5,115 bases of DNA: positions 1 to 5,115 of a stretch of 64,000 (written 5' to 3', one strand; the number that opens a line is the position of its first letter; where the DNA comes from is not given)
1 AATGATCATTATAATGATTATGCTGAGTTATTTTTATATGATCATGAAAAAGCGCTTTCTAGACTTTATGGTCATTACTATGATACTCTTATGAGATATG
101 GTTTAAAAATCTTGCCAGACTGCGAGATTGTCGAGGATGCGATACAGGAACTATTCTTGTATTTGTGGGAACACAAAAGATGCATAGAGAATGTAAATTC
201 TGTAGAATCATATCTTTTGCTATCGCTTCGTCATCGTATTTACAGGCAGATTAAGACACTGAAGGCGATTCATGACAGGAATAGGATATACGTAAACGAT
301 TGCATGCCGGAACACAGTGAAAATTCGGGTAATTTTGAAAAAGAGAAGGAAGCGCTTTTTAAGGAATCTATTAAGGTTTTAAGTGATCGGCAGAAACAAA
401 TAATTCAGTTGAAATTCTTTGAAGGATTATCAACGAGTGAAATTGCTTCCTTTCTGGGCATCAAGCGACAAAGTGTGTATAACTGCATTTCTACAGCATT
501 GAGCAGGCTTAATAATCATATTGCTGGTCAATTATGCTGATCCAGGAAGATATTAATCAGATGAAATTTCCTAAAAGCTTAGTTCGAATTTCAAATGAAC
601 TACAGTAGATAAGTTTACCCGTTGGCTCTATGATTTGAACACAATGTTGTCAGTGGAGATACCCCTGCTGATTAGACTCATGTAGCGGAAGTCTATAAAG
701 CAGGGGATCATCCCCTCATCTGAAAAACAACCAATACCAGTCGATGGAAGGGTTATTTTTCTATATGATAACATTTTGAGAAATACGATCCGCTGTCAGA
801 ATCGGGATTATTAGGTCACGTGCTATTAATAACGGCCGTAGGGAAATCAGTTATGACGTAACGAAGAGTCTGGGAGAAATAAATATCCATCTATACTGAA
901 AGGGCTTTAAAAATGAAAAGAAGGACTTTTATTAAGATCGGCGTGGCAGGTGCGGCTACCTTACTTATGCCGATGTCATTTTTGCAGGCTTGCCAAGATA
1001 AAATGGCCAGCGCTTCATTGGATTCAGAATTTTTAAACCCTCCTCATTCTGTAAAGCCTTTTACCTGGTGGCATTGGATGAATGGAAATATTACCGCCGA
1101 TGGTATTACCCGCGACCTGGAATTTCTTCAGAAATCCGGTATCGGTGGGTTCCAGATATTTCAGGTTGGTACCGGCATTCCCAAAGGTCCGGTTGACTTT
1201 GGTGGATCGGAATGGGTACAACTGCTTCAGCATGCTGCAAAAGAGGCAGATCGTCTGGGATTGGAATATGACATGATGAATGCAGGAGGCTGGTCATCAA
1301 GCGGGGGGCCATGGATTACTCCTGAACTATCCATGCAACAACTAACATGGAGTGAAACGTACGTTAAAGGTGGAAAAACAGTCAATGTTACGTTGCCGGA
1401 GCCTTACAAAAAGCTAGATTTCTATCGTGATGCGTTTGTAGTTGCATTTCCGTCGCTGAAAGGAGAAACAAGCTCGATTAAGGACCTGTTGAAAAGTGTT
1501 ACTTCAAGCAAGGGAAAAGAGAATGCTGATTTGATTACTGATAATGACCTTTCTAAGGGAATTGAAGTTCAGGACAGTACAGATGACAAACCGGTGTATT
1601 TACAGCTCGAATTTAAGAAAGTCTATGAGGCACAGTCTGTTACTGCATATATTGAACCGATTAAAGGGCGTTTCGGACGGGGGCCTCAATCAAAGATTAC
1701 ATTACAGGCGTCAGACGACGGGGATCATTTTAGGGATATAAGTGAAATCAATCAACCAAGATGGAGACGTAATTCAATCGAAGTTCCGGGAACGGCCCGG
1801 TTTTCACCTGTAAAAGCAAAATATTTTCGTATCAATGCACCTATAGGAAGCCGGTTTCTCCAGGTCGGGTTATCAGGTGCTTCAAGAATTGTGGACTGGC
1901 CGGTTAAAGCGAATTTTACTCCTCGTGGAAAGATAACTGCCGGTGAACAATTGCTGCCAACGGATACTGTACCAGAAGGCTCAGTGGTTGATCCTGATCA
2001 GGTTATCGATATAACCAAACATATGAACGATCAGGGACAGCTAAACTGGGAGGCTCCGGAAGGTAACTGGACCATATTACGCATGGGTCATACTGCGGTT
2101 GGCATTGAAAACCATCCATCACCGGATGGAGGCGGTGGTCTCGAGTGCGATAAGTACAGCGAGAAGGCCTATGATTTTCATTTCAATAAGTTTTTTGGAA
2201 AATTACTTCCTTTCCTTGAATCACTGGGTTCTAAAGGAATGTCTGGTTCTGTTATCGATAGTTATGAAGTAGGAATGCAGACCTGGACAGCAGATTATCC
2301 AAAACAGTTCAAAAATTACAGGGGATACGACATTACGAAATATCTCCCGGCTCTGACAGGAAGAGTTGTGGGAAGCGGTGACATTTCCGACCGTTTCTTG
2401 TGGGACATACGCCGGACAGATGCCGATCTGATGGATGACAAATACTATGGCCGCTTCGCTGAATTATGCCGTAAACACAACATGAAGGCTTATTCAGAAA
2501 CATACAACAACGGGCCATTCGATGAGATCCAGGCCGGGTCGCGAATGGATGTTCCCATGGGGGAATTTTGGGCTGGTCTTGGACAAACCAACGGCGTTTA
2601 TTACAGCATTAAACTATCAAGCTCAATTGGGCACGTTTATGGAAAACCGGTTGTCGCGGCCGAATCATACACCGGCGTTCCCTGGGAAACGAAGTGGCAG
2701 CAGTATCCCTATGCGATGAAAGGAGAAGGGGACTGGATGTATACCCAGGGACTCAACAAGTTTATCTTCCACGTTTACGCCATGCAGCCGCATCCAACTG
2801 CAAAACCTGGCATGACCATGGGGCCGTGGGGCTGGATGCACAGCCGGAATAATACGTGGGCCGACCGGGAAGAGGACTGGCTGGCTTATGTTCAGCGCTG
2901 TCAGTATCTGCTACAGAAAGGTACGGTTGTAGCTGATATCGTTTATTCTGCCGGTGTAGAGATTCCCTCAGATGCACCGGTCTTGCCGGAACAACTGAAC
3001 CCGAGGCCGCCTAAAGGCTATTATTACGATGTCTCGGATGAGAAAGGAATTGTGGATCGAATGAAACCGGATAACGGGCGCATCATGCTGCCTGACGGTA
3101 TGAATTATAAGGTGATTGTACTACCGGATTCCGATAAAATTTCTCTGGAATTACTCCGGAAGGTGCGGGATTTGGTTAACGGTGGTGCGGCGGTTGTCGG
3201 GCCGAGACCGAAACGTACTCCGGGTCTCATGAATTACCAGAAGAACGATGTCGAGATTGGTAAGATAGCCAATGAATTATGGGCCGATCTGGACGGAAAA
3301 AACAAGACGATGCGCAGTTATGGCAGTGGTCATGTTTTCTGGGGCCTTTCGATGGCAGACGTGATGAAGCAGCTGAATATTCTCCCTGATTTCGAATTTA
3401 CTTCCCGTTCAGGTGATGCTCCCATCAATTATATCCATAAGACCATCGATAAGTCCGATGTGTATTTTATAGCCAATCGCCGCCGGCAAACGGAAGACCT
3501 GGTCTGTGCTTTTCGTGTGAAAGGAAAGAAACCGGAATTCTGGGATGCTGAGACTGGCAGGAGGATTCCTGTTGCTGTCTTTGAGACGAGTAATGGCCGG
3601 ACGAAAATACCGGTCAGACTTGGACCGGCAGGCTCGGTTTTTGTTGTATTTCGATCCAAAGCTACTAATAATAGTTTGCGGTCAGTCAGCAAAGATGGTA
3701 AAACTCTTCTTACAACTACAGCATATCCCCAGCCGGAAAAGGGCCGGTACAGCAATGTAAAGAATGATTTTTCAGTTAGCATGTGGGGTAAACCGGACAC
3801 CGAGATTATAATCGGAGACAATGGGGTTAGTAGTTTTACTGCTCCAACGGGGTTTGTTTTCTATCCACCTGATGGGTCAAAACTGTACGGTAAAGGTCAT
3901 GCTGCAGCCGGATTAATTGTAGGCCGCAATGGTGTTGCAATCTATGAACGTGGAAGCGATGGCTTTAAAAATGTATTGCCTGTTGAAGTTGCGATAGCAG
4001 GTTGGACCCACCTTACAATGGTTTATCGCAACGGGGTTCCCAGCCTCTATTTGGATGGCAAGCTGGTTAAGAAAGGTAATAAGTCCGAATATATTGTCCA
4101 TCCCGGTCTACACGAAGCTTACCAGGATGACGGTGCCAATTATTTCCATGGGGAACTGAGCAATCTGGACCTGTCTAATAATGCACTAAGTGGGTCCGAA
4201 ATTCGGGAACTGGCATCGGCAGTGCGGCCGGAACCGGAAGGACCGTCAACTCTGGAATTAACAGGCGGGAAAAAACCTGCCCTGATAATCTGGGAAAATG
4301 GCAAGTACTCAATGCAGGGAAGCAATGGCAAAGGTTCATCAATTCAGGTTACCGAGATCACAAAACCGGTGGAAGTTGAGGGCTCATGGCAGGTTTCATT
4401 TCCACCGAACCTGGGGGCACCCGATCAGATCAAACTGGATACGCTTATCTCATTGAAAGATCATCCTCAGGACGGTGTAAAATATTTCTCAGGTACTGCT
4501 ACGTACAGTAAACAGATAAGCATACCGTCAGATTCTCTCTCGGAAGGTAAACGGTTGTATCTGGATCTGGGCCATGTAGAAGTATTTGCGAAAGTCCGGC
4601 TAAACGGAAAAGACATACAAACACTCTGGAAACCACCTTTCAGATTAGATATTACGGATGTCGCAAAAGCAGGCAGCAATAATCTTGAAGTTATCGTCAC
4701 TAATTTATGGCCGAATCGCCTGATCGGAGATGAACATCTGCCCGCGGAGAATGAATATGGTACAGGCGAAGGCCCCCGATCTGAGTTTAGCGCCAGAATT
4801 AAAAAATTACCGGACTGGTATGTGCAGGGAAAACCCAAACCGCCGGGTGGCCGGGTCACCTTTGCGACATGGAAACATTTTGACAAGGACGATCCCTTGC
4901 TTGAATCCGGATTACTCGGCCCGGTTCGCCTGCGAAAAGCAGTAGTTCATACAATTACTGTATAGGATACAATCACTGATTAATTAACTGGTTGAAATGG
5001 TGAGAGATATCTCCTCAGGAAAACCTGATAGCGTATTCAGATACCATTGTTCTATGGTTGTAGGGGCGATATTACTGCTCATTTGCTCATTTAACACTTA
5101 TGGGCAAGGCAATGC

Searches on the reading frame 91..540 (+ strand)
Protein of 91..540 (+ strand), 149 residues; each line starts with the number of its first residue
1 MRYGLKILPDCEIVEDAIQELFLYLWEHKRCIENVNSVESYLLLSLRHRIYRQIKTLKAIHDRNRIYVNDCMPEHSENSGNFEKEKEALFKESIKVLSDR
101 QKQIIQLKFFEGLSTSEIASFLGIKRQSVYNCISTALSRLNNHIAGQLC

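Call 69: search_protein_families(library=pfam, proteins=[window:91-540:+], max_evalue=0.001)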
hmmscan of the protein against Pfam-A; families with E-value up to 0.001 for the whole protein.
window:91-540:+ (149 aa): 6 families
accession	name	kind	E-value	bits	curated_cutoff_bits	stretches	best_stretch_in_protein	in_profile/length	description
PF04545.22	Sigma70_r4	-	4.6e-10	39.3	24.1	1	94-140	2-48/50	Sigma-70, region 4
PF08281.18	Sigma70_r4_2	-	5.6e-10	39.2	25.7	1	92-140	6-54/54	Sigma-70, region 4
PF04297.20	UPF0122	-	4.3e-08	33.8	22.7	1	86-141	7-62/101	Putative helix-turn-helix protein, YlxM / p13 like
PF00196.25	GerE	-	2.5e-05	24.2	23.5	1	96-143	2-48/57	Bacterial regulatory proteins, luxR family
PF04542.20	Sigma70_r2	-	2.6e-05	24.4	24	1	2-57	11-68/71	Sigma-70 region 2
PF07638.17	Sigma70_ECF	-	0.00017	22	21.1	1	92-134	131-173/185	ECF sigma factor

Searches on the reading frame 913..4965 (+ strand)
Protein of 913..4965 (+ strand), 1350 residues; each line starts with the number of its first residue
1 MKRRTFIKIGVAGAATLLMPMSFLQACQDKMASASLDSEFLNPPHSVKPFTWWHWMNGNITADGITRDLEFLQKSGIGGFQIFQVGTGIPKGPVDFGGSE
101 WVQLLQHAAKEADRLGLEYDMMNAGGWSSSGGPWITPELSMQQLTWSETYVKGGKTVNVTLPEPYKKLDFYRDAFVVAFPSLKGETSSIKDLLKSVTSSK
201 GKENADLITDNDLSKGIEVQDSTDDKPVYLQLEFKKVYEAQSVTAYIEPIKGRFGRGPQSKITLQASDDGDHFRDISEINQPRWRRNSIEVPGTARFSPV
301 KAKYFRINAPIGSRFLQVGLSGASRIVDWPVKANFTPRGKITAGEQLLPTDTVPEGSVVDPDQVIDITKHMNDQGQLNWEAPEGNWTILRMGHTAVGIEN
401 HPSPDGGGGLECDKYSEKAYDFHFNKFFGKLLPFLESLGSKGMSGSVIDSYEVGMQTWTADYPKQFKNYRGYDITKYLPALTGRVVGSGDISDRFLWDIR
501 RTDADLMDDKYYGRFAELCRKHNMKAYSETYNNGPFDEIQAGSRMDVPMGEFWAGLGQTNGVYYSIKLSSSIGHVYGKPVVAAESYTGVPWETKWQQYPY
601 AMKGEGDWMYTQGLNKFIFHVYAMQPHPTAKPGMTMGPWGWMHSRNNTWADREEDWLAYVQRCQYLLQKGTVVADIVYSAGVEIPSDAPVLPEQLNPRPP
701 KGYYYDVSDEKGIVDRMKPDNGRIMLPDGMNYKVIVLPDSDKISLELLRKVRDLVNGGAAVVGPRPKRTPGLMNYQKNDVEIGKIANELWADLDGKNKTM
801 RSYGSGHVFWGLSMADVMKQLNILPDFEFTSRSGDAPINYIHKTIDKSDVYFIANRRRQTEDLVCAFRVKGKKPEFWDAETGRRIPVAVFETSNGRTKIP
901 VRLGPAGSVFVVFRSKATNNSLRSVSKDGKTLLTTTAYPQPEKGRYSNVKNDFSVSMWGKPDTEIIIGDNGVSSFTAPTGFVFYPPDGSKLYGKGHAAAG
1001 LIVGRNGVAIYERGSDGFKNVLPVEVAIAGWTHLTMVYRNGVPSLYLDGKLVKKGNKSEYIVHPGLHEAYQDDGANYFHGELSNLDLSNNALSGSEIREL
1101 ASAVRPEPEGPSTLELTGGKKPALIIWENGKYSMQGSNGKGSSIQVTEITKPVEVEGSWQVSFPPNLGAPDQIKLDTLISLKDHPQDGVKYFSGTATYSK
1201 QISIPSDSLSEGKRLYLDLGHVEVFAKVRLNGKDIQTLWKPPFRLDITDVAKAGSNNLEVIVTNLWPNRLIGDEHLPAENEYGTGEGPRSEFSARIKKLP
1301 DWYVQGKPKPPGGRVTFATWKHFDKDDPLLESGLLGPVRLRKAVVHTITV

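Call 11: search_protein_families(library=pfam, proteins=[window:913-4965:+], max_evalue=0.00001)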
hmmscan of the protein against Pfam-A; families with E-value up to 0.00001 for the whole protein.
window:913-4965:+ (1350 aa): 4 families
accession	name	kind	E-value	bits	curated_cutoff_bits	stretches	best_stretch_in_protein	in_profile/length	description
PF17132.9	Glyco_hydro_106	-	9.9e-212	705.8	29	1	42-887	2-739/743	alpha-L-rhamnosidase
PF13385.13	Laminin_G_3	-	9.3e-09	36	27.6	1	950-1097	16-150/151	Concanavalin A-like lectin/glucanases superfamily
PF00754.31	F5_F8_type_C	-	5.9e-07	30.1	28.2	1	197-310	5-113/127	F5/8 type C domain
PF22666.2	Glyco_hydro_2_N2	-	1.2e-06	29.2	27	1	1195-1268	49-123/167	Glycosyl hydrolase 2 galactose-binding domain-like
